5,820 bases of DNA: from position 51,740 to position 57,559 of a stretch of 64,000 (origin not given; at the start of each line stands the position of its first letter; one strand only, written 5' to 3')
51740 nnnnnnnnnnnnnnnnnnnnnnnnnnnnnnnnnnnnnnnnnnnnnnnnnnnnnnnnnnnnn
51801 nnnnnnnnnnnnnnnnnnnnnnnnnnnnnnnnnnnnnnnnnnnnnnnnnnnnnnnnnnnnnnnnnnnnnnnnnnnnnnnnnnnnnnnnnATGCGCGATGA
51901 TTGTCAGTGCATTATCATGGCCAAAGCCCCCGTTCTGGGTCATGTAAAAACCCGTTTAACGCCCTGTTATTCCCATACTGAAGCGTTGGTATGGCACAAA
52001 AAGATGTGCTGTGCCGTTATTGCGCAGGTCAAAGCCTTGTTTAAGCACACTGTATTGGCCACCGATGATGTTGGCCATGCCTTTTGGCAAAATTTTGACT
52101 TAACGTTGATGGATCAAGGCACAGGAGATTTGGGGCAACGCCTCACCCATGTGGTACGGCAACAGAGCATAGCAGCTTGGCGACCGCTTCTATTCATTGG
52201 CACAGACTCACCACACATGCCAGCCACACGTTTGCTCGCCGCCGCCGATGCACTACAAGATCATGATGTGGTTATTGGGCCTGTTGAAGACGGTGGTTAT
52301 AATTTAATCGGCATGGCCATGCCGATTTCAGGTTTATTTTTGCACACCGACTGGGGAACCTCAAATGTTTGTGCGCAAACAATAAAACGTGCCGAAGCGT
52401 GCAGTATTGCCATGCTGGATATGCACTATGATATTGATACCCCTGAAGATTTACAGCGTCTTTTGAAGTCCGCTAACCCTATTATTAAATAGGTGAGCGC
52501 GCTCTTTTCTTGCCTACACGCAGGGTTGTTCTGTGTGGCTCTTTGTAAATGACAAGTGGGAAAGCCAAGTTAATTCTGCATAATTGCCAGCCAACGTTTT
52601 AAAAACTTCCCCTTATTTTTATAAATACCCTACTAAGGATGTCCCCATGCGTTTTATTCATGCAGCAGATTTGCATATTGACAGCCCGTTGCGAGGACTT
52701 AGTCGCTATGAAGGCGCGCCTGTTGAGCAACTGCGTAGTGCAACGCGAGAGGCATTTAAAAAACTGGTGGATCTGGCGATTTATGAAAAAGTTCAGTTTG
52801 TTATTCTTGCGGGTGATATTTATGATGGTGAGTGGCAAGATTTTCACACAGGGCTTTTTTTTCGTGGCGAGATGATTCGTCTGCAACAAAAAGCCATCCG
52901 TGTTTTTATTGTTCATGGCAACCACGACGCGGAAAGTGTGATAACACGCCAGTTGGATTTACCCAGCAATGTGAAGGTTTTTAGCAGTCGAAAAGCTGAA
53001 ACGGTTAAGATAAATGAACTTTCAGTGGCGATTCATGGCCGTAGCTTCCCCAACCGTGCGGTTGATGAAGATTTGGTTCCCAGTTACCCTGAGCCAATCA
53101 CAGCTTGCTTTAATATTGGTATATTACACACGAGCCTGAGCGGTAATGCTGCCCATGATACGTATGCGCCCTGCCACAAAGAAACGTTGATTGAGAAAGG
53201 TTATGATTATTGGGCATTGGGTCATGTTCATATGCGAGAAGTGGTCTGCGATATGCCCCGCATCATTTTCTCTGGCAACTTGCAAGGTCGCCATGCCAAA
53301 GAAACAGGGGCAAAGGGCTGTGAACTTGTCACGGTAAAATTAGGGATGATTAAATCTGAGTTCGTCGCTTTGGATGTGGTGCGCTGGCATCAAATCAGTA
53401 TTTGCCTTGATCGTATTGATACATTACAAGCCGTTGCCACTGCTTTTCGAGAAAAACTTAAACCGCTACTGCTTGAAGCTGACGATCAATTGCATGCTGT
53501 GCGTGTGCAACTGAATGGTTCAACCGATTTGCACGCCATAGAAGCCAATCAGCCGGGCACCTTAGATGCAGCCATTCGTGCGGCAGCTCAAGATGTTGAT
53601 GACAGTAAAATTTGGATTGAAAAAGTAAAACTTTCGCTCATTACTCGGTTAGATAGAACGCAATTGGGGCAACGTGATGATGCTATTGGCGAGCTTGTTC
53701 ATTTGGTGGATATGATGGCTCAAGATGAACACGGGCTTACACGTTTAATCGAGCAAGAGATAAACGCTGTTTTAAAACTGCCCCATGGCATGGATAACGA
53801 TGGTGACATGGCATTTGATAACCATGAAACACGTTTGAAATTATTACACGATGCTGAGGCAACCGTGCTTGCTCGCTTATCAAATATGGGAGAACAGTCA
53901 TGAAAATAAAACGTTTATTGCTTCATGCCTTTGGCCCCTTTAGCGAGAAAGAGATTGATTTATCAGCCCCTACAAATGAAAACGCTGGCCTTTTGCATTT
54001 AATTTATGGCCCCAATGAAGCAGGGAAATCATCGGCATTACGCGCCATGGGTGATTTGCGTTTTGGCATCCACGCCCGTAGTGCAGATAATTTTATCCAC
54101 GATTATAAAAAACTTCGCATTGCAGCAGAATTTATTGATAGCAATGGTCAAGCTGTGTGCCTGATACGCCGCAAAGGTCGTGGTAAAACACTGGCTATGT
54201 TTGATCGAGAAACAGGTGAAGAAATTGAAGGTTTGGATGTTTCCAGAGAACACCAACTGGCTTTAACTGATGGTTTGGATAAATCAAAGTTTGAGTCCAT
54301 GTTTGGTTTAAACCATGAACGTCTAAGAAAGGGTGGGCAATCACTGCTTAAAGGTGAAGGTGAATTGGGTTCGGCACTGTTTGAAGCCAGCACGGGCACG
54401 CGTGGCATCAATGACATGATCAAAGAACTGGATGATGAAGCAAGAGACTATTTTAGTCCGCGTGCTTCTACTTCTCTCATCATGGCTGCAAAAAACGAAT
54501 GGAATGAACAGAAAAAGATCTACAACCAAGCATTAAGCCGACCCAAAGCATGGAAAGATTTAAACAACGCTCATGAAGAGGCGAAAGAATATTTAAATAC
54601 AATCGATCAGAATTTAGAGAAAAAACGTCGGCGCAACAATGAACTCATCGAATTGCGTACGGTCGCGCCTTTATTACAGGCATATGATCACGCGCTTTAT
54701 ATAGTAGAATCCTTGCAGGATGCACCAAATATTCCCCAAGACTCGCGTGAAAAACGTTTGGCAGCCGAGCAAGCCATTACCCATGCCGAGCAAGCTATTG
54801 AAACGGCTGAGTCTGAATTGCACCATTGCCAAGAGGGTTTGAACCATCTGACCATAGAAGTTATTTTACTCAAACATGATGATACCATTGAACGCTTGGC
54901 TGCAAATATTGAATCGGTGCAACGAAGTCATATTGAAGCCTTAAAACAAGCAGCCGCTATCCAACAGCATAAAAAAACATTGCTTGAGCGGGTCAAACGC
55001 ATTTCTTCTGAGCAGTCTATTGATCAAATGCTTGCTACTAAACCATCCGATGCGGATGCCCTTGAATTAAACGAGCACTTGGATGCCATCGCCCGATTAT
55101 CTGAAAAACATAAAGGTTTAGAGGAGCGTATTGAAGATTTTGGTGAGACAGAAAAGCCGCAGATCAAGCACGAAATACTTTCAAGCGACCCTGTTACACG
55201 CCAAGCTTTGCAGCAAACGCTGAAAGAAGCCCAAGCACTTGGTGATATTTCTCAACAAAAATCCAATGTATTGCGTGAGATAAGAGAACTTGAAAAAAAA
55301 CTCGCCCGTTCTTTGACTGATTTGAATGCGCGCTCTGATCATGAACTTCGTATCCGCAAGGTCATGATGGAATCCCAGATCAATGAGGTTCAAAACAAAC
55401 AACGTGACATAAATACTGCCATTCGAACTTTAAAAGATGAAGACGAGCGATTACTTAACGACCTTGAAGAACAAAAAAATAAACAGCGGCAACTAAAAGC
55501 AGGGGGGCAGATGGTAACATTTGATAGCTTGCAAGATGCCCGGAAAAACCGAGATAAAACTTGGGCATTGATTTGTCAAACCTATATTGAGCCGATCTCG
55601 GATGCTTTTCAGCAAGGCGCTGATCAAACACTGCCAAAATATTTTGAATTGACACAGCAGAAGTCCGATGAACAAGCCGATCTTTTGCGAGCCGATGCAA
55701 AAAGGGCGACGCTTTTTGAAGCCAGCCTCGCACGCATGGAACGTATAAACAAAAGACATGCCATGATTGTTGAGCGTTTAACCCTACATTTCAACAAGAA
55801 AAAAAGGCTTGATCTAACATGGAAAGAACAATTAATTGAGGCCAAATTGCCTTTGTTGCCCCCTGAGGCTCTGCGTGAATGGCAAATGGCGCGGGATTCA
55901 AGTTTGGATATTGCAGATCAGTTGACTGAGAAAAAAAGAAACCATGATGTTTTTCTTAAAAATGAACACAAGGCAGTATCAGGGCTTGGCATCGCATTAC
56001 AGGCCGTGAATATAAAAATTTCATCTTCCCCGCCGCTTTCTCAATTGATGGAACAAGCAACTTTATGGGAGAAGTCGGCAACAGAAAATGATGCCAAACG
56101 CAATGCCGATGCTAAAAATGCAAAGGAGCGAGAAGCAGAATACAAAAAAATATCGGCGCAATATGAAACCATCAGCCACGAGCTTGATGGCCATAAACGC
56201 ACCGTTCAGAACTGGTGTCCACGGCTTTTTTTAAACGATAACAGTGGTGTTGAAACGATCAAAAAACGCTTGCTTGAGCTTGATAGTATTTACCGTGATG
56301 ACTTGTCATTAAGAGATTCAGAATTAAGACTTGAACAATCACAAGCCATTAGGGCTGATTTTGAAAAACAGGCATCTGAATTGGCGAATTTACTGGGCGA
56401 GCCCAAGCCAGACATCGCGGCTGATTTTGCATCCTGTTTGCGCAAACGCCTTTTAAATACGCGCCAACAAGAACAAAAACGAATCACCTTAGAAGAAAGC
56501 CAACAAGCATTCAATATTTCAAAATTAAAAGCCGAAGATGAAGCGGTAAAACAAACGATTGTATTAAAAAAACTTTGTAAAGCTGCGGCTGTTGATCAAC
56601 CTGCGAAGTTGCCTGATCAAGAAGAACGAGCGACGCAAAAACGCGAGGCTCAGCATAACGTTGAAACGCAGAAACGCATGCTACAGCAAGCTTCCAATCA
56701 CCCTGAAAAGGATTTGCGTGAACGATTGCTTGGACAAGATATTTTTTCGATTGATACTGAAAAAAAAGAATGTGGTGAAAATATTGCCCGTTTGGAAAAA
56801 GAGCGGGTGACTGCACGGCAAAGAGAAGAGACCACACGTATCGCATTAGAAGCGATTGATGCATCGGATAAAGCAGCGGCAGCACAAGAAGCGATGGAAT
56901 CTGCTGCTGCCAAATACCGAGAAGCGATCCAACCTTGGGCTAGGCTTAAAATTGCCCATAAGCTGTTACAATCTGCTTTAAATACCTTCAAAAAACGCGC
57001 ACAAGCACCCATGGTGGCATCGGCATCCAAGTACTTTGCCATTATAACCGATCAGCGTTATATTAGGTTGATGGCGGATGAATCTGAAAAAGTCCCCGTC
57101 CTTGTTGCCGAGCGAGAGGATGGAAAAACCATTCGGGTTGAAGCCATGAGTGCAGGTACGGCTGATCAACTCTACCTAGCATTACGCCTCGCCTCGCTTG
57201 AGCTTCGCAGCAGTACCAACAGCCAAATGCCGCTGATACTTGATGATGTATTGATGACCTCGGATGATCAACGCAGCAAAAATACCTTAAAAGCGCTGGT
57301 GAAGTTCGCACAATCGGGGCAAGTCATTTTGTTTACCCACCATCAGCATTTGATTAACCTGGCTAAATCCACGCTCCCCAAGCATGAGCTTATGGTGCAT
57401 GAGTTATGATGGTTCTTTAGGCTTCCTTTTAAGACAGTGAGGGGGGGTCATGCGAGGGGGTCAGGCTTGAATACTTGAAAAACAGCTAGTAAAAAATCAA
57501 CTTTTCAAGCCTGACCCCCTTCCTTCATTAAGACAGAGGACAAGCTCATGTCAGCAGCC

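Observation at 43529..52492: Four-gene operon: Pfa-like megasynthase + permuted ATP-grasp + GT2 + DUF2064, a candidate novel lipid or secondary-lipid pathway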

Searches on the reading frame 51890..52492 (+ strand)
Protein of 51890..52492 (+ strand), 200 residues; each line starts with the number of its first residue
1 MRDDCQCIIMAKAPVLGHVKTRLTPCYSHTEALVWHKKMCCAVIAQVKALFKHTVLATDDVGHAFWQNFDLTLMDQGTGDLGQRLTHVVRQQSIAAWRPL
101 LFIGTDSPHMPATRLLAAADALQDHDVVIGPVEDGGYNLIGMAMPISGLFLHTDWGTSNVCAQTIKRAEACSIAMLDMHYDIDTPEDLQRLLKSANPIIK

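Call 3: search_protein_families(library=pfam, proteins=[window:51890-52492:+], max_evalue=0.01)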
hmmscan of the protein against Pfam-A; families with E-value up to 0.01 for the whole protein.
window:51890-52492:+ (200 aa): 2 families
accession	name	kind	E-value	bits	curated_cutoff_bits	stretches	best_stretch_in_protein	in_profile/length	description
PF09837.15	DUF2064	-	2e-26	92.6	25.8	1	55-157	15-120/120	Uncharacterized protein conserved in bacteria (DUF2064)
PF01983.22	CofC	-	2.9e-05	23.8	22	1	16-191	10-182/217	Guanylyl transferase CofC like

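Call 4: search_protein_families(library=ncbifam, proteins=[window:51890-52492:+], max_evalue=0.01)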
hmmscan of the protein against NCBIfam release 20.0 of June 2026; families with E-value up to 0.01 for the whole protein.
window:51890-52492:+ (200 aa): 3 families
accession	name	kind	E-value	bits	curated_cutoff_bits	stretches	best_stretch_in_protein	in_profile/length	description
TIGR04282.1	glyco_like_cofC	hypoth_equivalog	1.6e-49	168.3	134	1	8-188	2-189/189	TIGR04282 family arsenosugar biosynthesis glycosyltransferase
TIGR03552.1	F420_cofC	equivalog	1.5e-11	44.3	105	1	17-193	10-189/196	2-phospho-L-lactate guanylyltransferase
NF003377.0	PRK04452.1-3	subfamily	0.0076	15.2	527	0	86-143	112-169/432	acetyl-CoA decarbonylase/synthase complex subunit delta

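Call 55: search_solved_structures(query=window:51890-52492:+, max_evalue=0.1)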
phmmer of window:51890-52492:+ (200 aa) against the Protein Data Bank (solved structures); distinct sequences matched with E-value up to 0.1: 1.
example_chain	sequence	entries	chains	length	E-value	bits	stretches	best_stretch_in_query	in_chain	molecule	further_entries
3cgx_A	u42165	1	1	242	2.2e-12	50.4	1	7-193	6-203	Putative nucleotide-diphospho-sugar transferase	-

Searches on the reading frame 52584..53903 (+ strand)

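Call 3: search_protein_families(library=pfam, proteins=[window:52584-53903:+], max_evalue=0.01)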
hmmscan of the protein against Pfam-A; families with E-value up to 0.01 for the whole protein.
window:52584-53903:+ (439 aa): 2 families
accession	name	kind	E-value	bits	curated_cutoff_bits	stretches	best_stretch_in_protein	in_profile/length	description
PF00149.33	Metallophos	-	5.2e-12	47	21.5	1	22-217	1-190/191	Calcineurin-like phosphoesterase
PF12850.12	Metallophos_2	-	2e-05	25.1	27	1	22-238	1-140/154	Calcineurin-like phosphoesterase superfamily domain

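Call 4: search_protein_families(library=ncbifam, proteins=[window:52584-53903:+], max_evalue=0.01)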
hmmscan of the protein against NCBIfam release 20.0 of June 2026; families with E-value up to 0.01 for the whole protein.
window:52584-53903:+ (439 aa): 10 families
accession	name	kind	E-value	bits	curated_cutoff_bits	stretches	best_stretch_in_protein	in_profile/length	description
TIGR00619.1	sbcd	subfamily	9.1e-13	48.6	77.65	1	22-133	1-104/252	exonuclease subunit SbcD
NF041031.1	Mre11_Sulfo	equivalog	1.7e-12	47.3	500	1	54-220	24-194/374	DNA double-strand break repair protein Mre11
NF041029.1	Mre11_Pyroc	equivalog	6.6e-10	38.4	600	1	22-116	1-87/438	DNA double-strand break repair protein Mre11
NF008206.2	PRK10966.1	equivalog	7e-08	32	450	1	22-134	1-106/380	exonuclease subunit SbcD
NF041030.1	Mre11_Halo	equivalog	1.7e-06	27.5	550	1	23-290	3-257/361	DNA double-strand break repair protein Mre11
NF041753.2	sbcd_Staph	equivalog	7.5e-05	21.7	480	1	22-118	1-89/375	exonuclease subunit SbcD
TIGR04123.1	P_estr_lig_assc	hypoth_equivalog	0.00045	19.7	150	1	27-121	26-115/207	ligase-associated DNA damage response endonuclease PdeM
NF041754.1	sbcd_Bac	equivalog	0.00078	18.8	750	1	22-118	1-89/390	exonuclease subunit SbcD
TIGR03729.1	acc_ester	subfamily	0.0016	17.9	148.25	1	53-125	16-83/239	putative phosphoesterase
NF003118.0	PRK04036.1-3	equivalog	0.0094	14.9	445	0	68-155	261-366/481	DNA-directed DNA polymerase II small subunit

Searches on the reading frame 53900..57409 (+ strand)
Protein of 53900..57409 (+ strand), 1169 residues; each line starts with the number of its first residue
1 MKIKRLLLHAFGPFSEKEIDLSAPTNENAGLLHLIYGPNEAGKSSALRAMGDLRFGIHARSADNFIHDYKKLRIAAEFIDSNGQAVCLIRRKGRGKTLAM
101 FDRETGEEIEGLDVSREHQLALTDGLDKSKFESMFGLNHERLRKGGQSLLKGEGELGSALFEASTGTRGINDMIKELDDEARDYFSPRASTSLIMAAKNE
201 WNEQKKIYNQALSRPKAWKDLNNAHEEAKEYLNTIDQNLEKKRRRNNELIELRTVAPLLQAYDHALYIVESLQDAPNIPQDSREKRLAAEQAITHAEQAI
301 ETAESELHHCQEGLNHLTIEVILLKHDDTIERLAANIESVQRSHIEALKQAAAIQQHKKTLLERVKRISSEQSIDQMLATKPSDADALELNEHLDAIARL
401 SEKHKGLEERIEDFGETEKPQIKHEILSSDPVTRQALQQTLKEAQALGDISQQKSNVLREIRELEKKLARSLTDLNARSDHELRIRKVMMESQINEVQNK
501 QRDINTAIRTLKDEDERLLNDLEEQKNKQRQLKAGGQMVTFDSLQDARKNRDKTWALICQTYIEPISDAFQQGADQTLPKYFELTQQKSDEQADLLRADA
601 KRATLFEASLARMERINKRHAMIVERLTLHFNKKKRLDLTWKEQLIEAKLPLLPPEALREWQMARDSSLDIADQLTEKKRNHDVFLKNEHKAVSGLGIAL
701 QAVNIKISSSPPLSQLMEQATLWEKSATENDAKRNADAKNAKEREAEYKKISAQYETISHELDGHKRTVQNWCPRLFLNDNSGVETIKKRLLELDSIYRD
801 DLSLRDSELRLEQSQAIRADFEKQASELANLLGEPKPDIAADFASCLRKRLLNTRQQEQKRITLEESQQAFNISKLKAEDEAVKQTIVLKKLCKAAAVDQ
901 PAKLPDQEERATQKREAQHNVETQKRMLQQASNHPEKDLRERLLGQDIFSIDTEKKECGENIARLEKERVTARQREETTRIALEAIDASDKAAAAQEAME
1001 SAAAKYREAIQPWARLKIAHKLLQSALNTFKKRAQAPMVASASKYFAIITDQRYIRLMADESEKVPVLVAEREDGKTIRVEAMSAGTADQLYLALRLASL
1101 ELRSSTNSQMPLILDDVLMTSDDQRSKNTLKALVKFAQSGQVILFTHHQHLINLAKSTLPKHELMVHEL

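Call 8: search_protein_families(library=ncbifam, proteins=[window:53900-57409:+], max_evalue=0.00001)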
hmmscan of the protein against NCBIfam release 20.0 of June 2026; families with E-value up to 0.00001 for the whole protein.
window:53900-57409:+ (1169 aa): 0 families

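Call 10: search_protein_families(library=pfam, proteins=[window:53900-57409:+], max_evalue=0.00001)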
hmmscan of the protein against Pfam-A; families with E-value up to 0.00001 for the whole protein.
window:53900-57409:+ (1169 aa): 2 families
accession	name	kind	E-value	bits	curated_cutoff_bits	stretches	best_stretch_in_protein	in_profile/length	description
PF13514.12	AAA_27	-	1.3e-62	211.5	22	1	1-218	1-206/206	AAA domain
PF02463.25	SMC_N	-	1.1e-07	32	40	0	471-1157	109-207/220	RecF/RecN/SMC N terminal domain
